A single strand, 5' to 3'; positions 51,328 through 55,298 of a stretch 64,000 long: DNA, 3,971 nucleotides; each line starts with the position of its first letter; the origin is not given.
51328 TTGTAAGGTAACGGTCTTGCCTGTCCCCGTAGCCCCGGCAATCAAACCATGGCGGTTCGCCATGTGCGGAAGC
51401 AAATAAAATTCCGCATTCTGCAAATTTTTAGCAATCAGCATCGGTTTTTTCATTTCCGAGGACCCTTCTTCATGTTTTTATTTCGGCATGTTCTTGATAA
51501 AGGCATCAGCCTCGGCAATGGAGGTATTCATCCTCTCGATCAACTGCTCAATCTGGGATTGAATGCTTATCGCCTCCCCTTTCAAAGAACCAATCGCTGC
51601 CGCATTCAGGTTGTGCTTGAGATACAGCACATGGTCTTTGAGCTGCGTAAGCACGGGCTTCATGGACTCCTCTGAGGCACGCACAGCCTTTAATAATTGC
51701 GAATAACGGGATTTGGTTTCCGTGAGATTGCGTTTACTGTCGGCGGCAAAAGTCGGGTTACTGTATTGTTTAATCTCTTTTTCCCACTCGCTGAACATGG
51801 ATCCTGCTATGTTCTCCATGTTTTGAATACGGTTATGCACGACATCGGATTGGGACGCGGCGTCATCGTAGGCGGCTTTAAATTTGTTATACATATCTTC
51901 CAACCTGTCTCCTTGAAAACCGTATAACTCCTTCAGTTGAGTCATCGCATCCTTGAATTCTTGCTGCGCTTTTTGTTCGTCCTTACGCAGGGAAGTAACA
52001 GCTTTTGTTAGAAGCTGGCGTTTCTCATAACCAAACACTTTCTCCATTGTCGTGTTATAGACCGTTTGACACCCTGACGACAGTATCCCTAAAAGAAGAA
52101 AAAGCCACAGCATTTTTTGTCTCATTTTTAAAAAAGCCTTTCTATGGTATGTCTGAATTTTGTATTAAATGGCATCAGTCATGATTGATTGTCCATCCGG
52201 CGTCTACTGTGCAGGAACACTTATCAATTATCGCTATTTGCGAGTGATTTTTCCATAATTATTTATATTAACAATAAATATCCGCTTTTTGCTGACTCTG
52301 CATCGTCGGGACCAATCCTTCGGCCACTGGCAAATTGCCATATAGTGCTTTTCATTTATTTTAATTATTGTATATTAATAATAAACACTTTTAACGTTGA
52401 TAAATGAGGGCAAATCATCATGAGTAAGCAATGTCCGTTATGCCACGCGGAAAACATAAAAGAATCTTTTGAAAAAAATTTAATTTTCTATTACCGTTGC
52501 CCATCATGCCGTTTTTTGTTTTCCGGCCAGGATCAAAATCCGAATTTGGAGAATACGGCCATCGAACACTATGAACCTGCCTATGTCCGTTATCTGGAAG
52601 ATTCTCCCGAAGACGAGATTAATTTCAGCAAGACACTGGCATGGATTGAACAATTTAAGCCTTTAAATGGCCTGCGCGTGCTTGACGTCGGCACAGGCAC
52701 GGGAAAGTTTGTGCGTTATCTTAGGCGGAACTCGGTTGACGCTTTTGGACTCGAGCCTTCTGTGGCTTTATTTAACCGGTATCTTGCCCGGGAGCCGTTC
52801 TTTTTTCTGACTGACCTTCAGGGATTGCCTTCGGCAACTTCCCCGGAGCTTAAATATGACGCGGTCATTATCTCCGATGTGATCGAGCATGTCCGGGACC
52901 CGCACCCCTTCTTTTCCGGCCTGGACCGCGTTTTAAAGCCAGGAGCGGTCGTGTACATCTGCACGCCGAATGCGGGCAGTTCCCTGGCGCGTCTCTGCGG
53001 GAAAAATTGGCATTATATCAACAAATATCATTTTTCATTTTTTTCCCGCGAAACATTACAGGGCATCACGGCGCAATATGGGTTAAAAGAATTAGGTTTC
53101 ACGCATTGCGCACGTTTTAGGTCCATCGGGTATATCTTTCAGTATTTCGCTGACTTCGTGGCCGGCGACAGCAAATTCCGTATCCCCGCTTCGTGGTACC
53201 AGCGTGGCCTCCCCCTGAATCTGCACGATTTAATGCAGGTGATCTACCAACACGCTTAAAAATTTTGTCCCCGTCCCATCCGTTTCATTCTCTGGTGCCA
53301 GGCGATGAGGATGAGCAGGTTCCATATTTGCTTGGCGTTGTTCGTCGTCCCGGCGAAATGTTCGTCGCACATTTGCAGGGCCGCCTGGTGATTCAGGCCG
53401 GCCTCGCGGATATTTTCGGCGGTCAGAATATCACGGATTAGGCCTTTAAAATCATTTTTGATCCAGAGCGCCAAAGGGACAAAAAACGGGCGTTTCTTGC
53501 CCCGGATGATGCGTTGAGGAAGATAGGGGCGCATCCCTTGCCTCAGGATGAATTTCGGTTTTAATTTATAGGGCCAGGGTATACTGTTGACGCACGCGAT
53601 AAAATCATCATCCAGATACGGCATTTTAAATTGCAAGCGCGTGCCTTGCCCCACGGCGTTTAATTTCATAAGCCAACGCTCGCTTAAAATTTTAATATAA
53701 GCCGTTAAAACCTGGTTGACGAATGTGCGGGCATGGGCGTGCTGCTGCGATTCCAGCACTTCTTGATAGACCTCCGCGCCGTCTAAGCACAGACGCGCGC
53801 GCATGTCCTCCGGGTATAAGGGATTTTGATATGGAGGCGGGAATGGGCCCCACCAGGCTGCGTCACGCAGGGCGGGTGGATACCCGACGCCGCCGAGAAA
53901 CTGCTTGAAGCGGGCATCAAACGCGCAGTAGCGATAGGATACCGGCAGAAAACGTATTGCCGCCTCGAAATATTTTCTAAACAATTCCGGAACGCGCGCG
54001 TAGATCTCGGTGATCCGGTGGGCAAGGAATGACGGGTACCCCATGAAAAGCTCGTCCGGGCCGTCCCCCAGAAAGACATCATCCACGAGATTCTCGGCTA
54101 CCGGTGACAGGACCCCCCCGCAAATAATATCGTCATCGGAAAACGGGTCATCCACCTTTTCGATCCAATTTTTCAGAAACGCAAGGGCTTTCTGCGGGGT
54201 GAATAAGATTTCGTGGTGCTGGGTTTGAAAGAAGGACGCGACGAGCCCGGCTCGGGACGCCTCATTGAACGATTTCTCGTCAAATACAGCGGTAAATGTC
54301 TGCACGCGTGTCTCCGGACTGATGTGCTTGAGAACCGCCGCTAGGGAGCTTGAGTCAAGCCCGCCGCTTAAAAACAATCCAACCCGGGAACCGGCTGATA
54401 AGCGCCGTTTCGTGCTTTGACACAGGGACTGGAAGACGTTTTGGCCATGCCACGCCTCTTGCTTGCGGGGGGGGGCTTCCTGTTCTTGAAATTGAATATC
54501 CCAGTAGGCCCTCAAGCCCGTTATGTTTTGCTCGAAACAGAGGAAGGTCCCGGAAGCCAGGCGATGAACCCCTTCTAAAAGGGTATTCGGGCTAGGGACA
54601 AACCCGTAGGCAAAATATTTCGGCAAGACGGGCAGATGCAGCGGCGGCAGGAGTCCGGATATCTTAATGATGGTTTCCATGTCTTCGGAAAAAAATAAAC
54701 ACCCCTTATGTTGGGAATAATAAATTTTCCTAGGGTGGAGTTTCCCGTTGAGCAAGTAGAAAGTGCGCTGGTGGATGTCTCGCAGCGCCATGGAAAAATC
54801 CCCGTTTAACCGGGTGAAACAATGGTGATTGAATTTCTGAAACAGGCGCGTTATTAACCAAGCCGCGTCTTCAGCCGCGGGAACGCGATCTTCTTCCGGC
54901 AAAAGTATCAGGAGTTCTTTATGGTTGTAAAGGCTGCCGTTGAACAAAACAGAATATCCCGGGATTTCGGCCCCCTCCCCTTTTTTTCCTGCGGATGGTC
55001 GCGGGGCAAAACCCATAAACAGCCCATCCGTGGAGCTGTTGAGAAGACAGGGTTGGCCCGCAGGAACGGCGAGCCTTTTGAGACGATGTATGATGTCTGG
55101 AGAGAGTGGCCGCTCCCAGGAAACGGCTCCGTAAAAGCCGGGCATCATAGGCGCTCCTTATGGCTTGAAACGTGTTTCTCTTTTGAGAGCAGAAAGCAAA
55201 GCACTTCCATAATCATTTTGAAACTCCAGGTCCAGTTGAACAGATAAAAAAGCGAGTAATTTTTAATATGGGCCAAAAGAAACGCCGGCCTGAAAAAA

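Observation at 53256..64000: Long operon of three B12-radical SAMs, a SPASM radical SAM, AsnB-like amidotransferase, DegT aminotransferase and two GT-C membrane transferases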

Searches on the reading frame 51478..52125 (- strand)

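Call 3: search_protein_families(library=pfam, proteins=[window:51478-52125:-], max_evalue=0.01)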
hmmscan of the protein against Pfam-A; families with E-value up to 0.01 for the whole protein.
window:51478-52125:- (215 aa): 4 families
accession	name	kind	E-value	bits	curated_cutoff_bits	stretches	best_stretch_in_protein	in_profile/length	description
PF11172.13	DUF2959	-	1.1e-64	218.7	26.8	1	23-213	1-190/190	Protein of unknown function (DUF2959)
PF08278.16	DnaG_DnaB_bind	-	0.0009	20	29.1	0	34-77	61-104/124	DNA primase DnaG DnaB-binding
PF07926.17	TPR_MLP1_2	-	0.0055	17.2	36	0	39-103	69-129/129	TPR/MLP1/MLP2-like protein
PF04513.17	Baculo_PEP_C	-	0.0057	17.2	38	0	40-112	30-99/140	Baculovirus polyhedron envelope protein, PEP, C terminus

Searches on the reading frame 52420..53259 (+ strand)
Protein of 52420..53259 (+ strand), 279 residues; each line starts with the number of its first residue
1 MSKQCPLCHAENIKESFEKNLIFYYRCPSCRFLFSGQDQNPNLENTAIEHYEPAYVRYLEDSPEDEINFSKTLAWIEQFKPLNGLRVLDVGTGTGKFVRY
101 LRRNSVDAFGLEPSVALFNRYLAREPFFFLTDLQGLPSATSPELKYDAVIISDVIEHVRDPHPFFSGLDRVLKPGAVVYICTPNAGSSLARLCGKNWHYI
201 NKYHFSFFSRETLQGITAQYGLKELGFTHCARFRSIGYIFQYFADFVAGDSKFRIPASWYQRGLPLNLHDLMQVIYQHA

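Call 3: search_protein_families(library=pfam, proteins=[window:52420-53259:+], max_evalue=0.01)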
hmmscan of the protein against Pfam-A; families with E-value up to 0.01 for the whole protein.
window:52420-53259:+ (279 aa): 6 families
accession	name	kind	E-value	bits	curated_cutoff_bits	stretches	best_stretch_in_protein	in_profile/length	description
PF13489.12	Methyltransf_23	-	4.8e-26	91.9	27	1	81-223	20-160/164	Methyltransferase domain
PF08242.18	Methyltransf_12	-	3.2e-12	47.4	30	1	88-177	1-97/98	Methyltransferase domain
PF08241.18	Methyltransf_11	-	1e-11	45.7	21.2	1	88-180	1-95/95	Methyltransferase domain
PF13847.12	Methyltransf_31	-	1.4e-08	35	27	1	84-190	4-119/145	Methyltransferase domain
PF13649.12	Methyltransf_25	-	3.7e-08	34.4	27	1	87-175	1-96/97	Methyltransferase domain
PF07021.18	MetW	-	7.9e-08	32.6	21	1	83-187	13-114/193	Methionine biosynthesis protein MetW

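Call 5: search_protein_families(library=ncbifam, proteins=[window:52420-53259:+], max_evalue=0.001)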
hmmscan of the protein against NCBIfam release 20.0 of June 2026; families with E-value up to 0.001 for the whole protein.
window:52420-53259:+ (279 aa): 9 families
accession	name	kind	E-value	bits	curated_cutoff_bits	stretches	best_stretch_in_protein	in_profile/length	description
NF045667.1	MTase_DVU1556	equivalog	7.2e-11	41.9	155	1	72-180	11-119/213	DVU_1556 family methyltransferase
TIGR01983.1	UbiG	equivalog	4.2e-10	39.3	102.95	1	56-184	30-155/228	bifunctional 2-polyprenyl-6-hydroxyphenol methylase/3-demethylubiquinol 3-O-methyltransferase UbiG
TIGR00452.1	TIGR00452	equivalog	5.7e-06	25.4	275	1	77-176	111-215/316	tRNA 5-methoxyuridine(34)/uridine 5-oxyacetic acid(34) synthase CmoB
TIGR02081.1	metW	equivalog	2.7e-05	23.8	189.5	1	83-186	13-113/194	methionine biosynthesis protein MetW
TIGR02072.1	BioC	equivalog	6.1e-05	22.9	184.95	1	73-220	24-170/244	malonyl-ACP O-methyltransferase BioC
NF011650.0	PRK15068.1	equivalog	0.00015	20.8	209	1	77-177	116-222/324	tRNA 5-methoxyuridine(34)/uridine 5-oxyacetic acid(34) synthase CmoB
NF001244.0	PRK00216.1-5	equivalog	0.00032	20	216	0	76-180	41-153/236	bifunctional demethylmenaquinone methyltransferase/2-methoxy-6-polyprenyl-1,4-benzoquinol methylase UbiE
TIGR04345.1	ovoA_Cterm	equivalog_domain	0.00049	19.7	170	0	145-183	134-172/242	putative 4-mercaptohistidine N1-methyltransferase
NF001241.0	PRK00216.1-2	equivalog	0.00076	19.2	327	0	79-182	47-149/231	demethylmenaquinone methyltransferase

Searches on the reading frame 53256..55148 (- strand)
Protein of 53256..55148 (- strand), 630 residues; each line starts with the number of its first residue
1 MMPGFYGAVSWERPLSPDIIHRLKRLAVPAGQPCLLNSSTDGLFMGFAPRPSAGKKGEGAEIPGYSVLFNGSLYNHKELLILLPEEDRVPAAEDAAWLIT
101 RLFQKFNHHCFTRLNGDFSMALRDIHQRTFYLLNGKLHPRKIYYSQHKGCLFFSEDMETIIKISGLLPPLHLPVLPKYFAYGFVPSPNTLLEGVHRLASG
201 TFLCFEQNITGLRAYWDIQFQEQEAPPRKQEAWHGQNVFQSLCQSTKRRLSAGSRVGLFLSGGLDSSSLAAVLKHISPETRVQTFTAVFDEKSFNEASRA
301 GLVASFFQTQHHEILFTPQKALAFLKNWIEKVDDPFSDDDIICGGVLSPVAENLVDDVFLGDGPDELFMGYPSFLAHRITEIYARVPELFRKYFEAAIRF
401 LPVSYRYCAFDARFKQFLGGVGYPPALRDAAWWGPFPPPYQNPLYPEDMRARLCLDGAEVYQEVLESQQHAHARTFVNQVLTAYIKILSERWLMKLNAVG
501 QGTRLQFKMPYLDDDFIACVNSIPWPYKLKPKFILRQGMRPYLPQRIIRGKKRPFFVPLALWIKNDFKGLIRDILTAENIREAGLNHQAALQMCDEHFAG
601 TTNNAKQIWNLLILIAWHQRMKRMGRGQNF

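Call 3: search_protein_families(library=pfam, proteins=[window:53256-55148:-], max_evalue=0.01)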
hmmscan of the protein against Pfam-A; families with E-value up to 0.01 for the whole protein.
window:53256-55148:- (630 aa): 4 families
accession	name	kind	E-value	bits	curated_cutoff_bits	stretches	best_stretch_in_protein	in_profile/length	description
PF00733.27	Asn_synthase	-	1.7e-58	199.4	21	1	240-619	4-354/354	Asparagine synthase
PF13537.11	GATase_7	-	8.7e-10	39.1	25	1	65-159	24-120/123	Glutamine amidotransferase domain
PF13522.11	GATase_6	-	4.9e-07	30.3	27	1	65-154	39-128/130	Glutamine amidotransferase domain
PF24167.1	DUF7411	-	0.008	16.2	28.7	0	256-301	3-46/194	Family of unknown function (DUF7411)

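Call 5: search_protein_families(library=ncbifam, proteins=[window:53256-55148:-], max_evalue=0.001)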
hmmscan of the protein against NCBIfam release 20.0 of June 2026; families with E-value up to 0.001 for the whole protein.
window:53256-55148:- (630 aa): 6 families
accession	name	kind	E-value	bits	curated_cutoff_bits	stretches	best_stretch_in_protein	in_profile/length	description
TIGR03108.1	eps_aminotran_1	hypoth_equivalog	8.1e-66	223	816.9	1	66-616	71-623/628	XrtA/PEP-CTERM system amidotransferase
TIGR01536.1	asn_synth_AEB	equivalog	9.6e-58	196.4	267.1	1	65-555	71-517/517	asparagine synthase (glutamine-hydrolyzing)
TIGR03104.1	trio_amidotrans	equivalog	1.4e-54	185.4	570.1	2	64-374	69-383/589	N-acetylglutaminylglutamine amidotransferase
NF006949.0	PRK09431.1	equivalog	1.7e-26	92.9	499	2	194-374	172-361/554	asparagine synthase B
NF033535.1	lass_lactam_cya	exception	7.6e-25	87.5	525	1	75-310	80-317/668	lasso peptide isopeptide bond-forming cyclase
NF033561.1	macrolact_Ik_Al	subfamily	5.7e-06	25.2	300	1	189-376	153-339/561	albusnodin/ikarugamycin family macrolactam cyclase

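Call 37: search_solved_structures(query=window:53256-55148:-, max_evalue=0.001, show_alignments=1)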
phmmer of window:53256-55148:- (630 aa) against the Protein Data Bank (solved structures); distinct sequences matched with E-value up to 0.001: 6.
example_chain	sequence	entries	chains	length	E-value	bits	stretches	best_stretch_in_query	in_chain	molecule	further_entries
7ylz_A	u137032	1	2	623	5.4e-12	48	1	66-371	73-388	hydroxyamidotransferase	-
8sue_A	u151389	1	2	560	6.3e-09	37.9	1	67-374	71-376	Asparagine synthetase [glutamine-hydrolyzing]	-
6gq3_A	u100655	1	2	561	6.3e-09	37.9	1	67-374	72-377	Asparagine synthetase [glutamine-hydrolyzing]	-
9b6c_A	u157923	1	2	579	3e-08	35.6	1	240-374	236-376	Asparagine synthetase [glutamine-hydrolyzing]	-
1jgt_A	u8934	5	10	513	1.1e-07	33.8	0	65-123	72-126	BETA-LACTAM SYNTHETASE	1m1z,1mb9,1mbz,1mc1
1ct9_A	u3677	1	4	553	1.5e-07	33.4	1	229-374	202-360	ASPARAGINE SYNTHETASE B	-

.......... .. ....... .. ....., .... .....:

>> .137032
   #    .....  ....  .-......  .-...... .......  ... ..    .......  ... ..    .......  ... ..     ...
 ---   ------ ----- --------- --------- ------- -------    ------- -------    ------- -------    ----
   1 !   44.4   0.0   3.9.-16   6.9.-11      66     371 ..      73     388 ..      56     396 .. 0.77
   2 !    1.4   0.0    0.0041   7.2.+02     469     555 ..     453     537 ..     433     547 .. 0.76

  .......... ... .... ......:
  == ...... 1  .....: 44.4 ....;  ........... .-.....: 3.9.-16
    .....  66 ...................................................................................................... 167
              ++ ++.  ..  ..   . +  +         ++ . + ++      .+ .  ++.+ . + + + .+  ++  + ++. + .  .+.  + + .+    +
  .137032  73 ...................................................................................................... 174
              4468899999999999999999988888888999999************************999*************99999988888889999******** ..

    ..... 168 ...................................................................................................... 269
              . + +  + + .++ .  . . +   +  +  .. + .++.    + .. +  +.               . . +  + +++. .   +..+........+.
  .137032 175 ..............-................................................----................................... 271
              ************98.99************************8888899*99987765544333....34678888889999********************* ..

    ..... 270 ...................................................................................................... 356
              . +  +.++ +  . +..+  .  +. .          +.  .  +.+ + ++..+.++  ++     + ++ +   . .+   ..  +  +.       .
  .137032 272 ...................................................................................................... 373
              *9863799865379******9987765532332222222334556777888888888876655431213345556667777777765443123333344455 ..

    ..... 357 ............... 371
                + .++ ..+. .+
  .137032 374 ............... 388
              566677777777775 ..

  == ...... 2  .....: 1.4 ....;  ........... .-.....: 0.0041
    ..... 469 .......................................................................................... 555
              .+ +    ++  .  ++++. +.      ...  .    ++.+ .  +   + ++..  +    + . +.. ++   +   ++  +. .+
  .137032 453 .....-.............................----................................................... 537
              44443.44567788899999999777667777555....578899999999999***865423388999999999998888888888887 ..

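Call 71: list_cluster_members(proteins=[P0144, P0001, window:53256-55148:-, window:59617-60621:-])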
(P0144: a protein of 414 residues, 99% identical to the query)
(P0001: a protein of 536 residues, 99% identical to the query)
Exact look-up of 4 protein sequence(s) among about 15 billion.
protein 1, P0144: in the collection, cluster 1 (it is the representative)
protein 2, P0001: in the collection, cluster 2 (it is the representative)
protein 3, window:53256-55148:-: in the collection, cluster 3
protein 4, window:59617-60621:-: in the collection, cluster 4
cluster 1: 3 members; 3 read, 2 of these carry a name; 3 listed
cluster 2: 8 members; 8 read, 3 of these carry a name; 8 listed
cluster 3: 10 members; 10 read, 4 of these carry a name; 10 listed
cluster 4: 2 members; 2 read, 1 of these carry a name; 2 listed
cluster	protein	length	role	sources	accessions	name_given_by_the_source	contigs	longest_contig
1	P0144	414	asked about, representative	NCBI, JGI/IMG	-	dTDP-4-amino-4,6-dideoxygalactose transaminase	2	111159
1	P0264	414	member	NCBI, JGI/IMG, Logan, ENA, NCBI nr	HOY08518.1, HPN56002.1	MAG TPA: DegT/DnrJ/EryC1/StrS family aminotransferase [Candidatus Omnitrophota bacterium] | DegT/DnrJ/EryC1/StrS family aminotransferase [Candidatus Omnitrophota bacterium]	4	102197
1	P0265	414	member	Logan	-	-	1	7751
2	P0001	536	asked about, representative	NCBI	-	-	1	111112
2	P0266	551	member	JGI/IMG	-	hypothetical protein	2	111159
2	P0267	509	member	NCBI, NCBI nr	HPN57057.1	MAG TPA: hypothetical protein PLD92_09425 [Candidatus Omnitrophota bacterium] | hypothetical protein [Candidatus Omnitrophota bacterium]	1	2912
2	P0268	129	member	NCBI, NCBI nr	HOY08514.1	MAG TPA: hypothetical protein PLB05_00370, partial [Candidatus Omnitrophota bacterium] | hypothetical protein [Candidatus Omnitrophota bacterium]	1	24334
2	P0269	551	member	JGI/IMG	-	-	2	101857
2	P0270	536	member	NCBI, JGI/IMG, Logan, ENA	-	-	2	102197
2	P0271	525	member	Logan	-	-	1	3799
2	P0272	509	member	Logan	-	-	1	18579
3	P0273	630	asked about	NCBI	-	-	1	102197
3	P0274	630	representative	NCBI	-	-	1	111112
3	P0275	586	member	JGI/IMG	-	asparagine synthase (glutamine-hydrolysing)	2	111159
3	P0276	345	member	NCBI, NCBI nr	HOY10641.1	MAG TPA: asparagine synthase-related protein, partial [Candidatus Omnitrophota bacterium] | asparagine synthase-related protein [Candidatus Omnitrophota bacterium]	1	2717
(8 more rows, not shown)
